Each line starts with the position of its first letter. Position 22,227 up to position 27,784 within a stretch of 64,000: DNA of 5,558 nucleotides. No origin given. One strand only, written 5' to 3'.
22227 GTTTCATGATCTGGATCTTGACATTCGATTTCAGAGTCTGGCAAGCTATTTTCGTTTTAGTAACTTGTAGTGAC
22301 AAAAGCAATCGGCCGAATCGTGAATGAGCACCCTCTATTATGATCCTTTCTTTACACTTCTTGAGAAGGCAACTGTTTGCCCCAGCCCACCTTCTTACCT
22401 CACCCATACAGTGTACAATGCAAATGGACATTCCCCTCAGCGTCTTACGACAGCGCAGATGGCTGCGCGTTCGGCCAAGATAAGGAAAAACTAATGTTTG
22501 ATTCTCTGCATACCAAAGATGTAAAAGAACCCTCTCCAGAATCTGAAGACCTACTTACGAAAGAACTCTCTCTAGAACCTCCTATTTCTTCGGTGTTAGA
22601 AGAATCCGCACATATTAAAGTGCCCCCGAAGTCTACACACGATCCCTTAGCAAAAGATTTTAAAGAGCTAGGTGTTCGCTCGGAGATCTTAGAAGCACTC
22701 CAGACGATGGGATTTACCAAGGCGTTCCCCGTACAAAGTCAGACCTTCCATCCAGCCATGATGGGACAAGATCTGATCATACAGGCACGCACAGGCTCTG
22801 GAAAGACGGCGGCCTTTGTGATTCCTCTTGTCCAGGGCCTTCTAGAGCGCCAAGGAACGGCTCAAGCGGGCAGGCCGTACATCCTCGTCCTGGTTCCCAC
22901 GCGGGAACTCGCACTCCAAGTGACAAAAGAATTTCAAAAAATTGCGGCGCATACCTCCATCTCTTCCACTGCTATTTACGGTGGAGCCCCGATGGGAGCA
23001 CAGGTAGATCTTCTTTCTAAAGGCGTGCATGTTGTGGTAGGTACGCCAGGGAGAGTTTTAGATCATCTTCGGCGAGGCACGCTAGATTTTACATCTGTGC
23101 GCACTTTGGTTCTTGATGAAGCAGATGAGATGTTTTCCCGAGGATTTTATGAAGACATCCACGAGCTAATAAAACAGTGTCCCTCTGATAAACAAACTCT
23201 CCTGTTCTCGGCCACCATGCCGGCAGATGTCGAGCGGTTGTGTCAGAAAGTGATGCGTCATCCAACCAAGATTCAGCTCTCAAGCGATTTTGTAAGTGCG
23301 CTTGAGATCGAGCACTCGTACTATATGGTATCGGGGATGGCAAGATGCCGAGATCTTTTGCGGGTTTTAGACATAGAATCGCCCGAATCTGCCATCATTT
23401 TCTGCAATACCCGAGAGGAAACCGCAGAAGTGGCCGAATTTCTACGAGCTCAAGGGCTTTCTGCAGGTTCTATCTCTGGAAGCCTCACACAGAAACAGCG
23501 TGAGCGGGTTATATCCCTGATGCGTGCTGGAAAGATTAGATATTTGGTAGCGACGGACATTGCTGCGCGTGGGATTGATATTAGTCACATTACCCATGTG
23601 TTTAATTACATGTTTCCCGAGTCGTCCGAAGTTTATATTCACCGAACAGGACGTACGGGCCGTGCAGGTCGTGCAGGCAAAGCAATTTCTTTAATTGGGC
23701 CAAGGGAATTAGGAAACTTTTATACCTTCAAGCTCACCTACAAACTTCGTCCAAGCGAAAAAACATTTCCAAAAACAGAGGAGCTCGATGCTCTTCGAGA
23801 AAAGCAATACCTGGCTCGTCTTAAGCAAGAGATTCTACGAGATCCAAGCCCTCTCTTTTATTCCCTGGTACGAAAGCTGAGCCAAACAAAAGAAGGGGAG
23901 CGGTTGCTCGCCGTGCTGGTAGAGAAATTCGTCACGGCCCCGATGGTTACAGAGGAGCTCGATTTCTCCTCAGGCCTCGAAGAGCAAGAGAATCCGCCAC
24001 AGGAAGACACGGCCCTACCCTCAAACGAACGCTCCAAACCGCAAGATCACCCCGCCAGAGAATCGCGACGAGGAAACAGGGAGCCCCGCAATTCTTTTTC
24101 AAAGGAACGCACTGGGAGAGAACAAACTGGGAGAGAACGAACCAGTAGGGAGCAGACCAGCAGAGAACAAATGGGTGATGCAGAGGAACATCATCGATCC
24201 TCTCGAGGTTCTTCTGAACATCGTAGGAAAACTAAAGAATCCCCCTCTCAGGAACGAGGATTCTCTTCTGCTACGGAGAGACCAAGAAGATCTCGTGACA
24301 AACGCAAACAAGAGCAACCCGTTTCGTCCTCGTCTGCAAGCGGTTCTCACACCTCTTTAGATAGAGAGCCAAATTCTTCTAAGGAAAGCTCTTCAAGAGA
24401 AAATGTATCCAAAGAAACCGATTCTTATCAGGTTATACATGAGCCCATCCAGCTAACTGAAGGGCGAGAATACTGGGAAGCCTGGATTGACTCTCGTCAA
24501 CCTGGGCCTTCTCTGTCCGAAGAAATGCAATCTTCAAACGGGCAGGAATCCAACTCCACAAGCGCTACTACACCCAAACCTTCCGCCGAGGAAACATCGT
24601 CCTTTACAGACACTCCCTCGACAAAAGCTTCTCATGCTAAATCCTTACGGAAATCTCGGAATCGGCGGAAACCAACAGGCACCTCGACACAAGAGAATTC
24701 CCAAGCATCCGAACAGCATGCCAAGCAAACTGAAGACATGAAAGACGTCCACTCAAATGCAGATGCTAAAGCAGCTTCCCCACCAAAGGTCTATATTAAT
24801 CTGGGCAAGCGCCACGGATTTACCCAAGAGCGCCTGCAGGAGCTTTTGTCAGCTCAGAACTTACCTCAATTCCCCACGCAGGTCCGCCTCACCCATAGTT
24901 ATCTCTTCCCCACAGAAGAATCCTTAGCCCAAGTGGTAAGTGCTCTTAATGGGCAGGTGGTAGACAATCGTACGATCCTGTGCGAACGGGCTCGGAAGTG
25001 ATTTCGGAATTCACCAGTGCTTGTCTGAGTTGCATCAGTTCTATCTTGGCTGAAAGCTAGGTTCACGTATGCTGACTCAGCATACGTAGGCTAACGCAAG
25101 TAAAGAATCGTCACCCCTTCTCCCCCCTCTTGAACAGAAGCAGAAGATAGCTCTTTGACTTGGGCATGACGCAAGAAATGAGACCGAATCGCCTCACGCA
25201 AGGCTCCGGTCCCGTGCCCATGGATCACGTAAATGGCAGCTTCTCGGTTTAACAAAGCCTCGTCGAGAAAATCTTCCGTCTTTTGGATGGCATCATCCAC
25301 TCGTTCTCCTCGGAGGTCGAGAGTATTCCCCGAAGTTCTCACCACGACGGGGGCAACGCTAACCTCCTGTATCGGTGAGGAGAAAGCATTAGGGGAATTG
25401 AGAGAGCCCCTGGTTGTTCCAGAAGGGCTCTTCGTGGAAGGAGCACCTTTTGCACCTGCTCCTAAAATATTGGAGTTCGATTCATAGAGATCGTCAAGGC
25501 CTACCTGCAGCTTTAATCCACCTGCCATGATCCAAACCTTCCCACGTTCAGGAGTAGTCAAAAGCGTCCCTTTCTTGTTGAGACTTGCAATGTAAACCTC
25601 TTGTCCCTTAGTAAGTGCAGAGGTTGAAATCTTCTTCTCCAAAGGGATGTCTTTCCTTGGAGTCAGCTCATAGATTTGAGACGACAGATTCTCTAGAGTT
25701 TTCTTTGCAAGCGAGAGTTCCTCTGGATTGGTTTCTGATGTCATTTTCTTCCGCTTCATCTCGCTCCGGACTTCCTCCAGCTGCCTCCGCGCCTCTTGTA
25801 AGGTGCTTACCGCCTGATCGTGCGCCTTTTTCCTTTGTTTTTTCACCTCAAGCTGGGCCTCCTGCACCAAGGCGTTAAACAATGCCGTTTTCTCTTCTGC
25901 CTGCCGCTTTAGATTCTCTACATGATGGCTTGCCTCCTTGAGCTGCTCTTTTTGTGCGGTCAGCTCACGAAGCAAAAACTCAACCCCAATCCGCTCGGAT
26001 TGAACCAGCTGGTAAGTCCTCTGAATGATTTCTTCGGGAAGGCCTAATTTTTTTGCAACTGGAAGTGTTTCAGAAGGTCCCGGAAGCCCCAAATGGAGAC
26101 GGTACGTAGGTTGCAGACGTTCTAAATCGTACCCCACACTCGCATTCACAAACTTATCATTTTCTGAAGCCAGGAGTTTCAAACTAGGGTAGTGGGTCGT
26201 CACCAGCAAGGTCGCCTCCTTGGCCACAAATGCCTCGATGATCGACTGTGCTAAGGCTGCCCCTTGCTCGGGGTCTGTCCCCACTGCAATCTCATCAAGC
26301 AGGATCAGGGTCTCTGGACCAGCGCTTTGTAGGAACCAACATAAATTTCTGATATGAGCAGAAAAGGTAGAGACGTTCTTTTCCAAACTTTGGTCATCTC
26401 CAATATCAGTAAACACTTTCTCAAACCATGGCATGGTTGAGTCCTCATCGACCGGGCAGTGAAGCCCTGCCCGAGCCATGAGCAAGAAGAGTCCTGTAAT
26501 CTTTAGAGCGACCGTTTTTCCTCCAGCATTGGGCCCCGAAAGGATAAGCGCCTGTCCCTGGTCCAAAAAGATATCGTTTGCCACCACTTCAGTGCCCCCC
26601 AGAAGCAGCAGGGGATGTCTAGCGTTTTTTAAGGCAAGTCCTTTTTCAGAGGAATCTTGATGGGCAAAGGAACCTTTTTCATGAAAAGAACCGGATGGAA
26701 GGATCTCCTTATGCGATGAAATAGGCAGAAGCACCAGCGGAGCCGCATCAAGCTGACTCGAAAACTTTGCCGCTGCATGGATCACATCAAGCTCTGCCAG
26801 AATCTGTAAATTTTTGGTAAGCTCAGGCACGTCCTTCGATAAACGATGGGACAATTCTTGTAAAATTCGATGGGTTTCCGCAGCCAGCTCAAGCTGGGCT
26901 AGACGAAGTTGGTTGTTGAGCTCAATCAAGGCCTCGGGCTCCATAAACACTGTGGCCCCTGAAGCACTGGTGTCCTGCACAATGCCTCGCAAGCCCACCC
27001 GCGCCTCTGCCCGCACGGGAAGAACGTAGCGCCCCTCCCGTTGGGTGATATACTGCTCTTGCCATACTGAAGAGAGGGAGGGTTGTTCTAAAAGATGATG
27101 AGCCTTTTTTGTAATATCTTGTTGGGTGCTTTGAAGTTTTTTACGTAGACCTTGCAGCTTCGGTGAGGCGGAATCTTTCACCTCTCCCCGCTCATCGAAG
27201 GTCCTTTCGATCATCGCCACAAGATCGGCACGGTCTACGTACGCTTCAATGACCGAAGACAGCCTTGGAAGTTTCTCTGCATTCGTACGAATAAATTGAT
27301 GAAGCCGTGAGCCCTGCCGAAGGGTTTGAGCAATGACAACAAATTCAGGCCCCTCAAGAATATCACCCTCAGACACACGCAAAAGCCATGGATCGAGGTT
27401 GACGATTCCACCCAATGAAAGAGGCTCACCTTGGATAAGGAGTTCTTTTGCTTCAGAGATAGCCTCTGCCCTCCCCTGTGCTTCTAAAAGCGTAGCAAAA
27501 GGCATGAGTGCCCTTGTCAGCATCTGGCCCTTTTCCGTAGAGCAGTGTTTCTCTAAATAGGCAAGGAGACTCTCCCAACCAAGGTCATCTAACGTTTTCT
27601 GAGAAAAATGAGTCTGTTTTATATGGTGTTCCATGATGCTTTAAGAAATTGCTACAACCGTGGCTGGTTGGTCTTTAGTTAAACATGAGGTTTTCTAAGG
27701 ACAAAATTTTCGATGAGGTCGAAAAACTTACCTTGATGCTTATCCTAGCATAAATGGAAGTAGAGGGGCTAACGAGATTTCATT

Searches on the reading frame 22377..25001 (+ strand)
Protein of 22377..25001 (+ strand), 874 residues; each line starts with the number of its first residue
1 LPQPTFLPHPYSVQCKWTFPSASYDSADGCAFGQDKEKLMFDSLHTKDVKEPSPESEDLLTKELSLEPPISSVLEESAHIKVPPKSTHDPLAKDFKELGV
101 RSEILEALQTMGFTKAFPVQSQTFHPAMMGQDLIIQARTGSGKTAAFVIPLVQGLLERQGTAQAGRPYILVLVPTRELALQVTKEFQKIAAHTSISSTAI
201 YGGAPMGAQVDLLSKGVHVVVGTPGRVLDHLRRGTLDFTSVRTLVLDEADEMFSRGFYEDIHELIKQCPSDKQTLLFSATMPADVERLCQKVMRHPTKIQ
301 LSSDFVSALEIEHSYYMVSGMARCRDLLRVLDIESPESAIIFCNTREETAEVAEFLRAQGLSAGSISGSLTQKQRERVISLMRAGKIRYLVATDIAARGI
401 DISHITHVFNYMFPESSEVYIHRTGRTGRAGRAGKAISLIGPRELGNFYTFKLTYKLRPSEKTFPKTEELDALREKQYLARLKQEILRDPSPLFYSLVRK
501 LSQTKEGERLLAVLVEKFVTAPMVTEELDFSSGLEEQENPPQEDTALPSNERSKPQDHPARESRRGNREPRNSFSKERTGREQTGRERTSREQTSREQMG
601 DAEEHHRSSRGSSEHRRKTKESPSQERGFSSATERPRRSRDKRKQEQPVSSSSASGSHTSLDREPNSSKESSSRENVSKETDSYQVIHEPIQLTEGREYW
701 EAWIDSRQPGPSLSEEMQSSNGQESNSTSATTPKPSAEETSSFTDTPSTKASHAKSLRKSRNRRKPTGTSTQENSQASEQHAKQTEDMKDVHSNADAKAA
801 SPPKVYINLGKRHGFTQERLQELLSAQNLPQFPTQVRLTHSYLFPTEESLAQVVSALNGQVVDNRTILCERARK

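Call 11: search_protein_families(library=pfam, proteins=[window:22377-25001:+], max_evalue=0.001)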
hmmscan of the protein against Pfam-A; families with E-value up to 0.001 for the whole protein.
window:22377-25001:+ (874 aa): 3 families
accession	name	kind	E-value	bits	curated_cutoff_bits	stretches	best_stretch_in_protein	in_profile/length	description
PF00270.35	DEAD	-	4e-48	163.7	26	1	118-287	2-166/167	DEAD/DEAH box helicase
PF00271.37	Helicase_C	-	2.3e-29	102.3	23.5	1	325-431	4-110/110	Helicase conserved C-terminal domain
PF04851.21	ResIII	-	3.3e-07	30.8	22.5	1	132-281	25-162/164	Type III restriction enzyme, res subunit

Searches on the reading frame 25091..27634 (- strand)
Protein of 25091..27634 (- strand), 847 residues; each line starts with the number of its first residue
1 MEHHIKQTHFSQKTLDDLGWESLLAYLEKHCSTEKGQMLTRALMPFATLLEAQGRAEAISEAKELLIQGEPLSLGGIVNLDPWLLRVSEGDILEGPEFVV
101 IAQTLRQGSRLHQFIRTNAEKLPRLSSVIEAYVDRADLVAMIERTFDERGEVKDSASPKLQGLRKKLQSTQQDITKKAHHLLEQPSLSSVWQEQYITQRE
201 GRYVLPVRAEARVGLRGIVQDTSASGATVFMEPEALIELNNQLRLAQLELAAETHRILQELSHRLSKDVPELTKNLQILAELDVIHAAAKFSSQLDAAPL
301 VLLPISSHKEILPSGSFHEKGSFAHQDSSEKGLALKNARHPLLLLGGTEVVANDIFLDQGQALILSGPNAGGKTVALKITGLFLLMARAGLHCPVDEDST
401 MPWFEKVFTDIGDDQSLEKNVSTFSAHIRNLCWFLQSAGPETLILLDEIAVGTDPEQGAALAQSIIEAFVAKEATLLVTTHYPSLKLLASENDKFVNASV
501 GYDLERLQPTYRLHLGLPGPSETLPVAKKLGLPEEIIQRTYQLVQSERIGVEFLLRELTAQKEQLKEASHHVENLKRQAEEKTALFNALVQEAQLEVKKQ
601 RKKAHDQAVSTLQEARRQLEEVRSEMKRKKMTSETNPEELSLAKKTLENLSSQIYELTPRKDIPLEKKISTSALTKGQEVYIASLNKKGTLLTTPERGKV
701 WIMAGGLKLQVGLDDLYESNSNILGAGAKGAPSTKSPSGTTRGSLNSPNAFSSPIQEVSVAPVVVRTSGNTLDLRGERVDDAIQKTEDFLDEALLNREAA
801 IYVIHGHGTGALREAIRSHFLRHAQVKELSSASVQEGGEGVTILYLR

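Call 11: search_protein_families(library=pfam, proteins=[window:25091-27634:-], max_evalue=0.001)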
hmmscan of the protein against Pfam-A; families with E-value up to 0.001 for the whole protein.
window:25091-27634:- (847 aa): 4 families
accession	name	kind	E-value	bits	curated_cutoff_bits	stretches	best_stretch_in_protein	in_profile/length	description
PF00488.27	MutS_V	-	4.7e-30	105.4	30.2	1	364-544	2-184/188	MutS domain V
PF01713.27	Smr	-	1.5e-20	73.6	25.7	1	772-847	1-77/77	Smr domain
PF05192.23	MutS_III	-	6.9e-07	30.2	34.1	1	21-289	19-194/194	MutS domain III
PF20297.4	MSSS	-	3.8e-06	26.9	26.8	1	677-716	2-42/42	MutS2 and Smr-associated SH3 domain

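Call 13: find_related_loci(query=window:25091-27634:-, collection=genome_contigs, flank=10000)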
Query window:25091-27634:- (847 aa) in genome_contigs; peptide patterns used: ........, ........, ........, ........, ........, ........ (x = any residue, [..] = any of these).
58 stretches matched a pattern; 1 encode a relative of the query (tblastn E <= 1e-3); 1 distinct loci.
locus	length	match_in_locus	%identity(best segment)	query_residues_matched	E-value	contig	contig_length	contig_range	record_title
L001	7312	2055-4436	33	18-846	7e-118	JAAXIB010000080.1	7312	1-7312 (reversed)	MAG: Nitrospirales bacterium isolate Plut_88904 unfiltered_Plut_88904_genomic_contig_931498, whole genome shotgun sequen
